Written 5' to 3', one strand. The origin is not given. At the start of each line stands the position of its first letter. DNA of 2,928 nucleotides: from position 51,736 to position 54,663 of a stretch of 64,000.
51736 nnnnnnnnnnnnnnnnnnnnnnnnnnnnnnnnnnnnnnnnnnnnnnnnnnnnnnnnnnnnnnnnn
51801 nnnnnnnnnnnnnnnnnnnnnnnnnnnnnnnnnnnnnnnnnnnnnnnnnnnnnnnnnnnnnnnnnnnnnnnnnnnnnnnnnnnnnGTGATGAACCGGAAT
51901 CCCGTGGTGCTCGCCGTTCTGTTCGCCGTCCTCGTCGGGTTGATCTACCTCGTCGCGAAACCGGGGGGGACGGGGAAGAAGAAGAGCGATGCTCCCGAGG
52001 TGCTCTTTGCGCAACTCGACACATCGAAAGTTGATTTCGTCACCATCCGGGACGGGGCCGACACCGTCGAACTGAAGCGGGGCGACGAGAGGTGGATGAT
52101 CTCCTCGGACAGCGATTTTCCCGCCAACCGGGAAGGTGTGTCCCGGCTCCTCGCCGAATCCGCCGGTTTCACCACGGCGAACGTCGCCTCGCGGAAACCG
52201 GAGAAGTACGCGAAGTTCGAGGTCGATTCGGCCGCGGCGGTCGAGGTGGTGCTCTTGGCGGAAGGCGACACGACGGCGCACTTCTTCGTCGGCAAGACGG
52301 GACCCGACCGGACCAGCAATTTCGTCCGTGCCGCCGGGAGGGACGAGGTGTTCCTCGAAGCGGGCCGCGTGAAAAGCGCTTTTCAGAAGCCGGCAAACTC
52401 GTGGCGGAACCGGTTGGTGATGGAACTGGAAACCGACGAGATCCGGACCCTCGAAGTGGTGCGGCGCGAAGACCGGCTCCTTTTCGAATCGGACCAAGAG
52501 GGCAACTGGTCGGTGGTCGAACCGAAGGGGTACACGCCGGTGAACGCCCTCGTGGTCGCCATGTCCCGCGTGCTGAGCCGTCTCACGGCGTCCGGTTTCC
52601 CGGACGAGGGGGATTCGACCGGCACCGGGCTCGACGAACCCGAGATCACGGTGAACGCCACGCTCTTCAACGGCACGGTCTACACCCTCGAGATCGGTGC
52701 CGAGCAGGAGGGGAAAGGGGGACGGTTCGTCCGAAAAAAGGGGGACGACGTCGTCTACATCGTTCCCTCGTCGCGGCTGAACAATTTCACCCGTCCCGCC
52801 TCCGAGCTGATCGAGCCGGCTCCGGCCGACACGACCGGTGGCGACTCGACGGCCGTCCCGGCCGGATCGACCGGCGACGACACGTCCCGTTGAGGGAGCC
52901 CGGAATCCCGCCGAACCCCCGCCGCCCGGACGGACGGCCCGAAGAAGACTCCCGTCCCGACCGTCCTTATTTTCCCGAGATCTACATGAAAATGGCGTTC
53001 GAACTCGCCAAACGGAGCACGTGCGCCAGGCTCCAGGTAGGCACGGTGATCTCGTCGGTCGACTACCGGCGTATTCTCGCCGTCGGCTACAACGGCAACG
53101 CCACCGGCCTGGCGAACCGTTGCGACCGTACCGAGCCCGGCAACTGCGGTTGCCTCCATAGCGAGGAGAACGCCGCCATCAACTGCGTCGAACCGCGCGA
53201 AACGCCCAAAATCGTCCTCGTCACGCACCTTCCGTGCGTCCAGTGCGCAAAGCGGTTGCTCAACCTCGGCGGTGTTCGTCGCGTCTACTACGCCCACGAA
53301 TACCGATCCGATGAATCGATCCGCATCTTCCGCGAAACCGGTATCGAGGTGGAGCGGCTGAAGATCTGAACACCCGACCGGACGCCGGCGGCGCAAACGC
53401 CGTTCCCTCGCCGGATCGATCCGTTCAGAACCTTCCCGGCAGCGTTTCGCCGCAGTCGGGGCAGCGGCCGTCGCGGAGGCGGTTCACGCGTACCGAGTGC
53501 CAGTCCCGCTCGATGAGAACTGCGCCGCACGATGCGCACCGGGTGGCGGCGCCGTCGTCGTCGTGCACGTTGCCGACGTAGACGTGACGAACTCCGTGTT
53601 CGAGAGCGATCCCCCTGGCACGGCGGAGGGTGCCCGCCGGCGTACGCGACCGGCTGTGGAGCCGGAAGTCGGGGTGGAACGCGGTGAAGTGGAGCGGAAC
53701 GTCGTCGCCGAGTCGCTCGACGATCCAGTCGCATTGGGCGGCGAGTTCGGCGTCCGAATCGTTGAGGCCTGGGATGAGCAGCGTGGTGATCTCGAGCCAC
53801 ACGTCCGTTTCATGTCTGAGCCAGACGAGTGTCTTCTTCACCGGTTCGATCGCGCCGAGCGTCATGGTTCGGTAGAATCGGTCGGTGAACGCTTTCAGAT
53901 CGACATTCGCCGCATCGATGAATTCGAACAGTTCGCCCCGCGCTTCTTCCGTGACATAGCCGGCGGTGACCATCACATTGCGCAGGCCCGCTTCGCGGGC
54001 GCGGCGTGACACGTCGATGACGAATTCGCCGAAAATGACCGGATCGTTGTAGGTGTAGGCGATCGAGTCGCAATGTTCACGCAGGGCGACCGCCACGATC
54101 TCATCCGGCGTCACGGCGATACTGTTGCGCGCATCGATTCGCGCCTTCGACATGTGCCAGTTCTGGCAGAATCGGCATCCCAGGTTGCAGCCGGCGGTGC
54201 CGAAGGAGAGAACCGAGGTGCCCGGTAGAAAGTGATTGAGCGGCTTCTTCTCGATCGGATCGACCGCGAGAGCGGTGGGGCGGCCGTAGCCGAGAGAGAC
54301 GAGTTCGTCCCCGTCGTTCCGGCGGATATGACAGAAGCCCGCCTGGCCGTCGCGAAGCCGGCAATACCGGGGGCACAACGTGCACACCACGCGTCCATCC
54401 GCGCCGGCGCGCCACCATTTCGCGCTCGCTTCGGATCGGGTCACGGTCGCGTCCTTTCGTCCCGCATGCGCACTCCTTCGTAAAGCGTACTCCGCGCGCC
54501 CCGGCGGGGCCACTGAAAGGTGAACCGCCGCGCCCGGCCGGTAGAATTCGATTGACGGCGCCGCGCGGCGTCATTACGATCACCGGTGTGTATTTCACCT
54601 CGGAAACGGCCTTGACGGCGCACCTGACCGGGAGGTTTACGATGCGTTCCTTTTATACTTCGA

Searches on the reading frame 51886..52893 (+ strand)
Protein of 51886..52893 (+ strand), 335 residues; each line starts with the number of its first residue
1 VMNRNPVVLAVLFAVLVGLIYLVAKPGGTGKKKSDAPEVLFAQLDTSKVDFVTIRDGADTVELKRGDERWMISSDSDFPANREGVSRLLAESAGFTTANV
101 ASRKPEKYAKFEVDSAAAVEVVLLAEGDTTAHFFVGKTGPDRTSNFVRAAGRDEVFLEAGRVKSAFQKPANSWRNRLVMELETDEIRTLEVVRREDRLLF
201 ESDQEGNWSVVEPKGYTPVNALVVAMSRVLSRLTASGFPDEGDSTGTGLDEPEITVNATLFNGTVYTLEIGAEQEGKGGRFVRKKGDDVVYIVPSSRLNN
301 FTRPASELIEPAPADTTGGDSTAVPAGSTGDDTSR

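Call 40: search_protein_families(library=pfam, proteins=[window:51886-52893:+], max_evalue=0.0001)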
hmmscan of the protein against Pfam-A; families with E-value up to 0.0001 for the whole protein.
window:51886-52893:+ (335 aa): 1 family
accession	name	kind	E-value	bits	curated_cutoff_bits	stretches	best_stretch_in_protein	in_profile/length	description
PF14238.11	DUF4340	-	1.7e-35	123.3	25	2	70-240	1-169/183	Domain of unknown function (DUF4340)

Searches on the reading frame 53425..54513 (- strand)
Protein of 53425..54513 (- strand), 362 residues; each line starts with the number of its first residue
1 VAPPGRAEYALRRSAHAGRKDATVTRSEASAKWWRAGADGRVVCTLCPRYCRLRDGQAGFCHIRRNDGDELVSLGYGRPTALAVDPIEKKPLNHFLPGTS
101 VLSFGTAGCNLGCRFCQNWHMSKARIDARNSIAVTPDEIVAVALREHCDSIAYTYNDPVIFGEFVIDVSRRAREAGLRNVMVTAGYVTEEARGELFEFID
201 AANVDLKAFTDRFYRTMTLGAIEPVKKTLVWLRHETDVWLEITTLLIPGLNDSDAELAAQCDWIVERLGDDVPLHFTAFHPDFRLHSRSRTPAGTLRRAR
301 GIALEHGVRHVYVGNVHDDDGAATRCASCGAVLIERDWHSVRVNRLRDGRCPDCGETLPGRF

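Call 40: search_protein_families(library=pfam, proteins=[window:53425-54513:-], max_evalue=0.0001)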
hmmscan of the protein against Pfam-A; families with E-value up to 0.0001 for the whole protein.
window:53425-54513:- (362 aa): 1 family
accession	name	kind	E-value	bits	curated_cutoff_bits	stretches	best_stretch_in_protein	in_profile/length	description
PF04055.27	Radical_SAM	-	7.7e-18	65.7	29.5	1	106-257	4-162/166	Radical SAM superfamily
